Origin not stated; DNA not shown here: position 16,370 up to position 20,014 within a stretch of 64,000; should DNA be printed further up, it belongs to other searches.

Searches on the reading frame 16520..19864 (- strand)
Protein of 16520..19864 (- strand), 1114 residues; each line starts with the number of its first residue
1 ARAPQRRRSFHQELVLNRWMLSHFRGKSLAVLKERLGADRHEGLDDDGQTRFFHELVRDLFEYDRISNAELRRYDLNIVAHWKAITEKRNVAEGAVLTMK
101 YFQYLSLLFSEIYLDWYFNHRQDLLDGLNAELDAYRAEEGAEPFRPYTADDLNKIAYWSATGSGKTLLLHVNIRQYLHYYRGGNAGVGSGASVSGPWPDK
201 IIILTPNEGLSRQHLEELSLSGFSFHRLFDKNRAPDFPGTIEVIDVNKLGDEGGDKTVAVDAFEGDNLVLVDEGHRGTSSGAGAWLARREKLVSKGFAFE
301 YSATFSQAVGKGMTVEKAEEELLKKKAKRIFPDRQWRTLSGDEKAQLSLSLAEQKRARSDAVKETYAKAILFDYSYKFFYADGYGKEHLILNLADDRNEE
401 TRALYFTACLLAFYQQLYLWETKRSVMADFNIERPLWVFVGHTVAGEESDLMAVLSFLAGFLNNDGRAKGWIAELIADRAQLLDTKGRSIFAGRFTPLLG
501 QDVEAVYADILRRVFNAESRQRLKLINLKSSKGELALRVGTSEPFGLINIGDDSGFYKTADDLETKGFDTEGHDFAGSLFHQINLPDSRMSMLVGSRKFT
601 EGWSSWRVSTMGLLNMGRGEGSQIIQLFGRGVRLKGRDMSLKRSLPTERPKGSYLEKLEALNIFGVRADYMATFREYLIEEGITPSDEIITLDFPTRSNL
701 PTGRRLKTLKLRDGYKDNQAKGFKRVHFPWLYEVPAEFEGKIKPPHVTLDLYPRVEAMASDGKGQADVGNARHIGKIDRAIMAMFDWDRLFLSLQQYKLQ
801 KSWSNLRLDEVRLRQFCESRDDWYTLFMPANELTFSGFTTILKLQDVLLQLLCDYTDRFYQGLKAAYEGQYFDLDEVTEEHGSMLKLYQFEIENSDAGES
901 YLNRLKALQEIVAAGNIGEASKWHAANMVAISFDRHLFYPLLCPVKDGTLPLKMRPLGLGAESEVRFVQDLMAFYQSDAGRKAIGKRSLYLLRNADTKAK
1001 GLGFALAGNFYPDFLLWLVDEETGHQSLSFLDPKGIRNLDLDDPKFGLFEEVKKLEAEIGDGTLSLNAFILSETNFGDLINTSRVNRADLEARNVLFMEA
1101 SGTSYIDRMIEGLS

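Call 32: search_protein_families(library=pfam, proteins=[window:16520-19864:-], max_evalue=0.001)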
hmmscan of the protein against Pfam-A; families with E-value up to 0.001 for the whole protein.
window:16520-19864:- (1114 aa): 1 family
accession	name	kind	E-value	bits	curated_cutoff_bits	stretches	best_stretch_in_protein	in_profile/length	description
PF04851.21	ResIII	-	0.00039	20.8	22.5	1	151-305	22-162/164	Type III restriction enzyme, res subunit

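Call 35: search_protein_families(library=padloc, proteins=[window:16520-19864:-], max_evalue=0.00001)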
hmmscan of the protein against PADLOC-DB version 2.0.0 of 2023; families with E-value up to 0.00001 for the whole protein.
window:16520-19864:- (1114 aa): 1 family
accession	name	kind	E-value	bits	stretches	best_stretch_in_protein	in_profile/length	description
PDLC03654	REase_III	-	0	1503.8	1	7-1110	22-1124/1154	Type III restriction enzyme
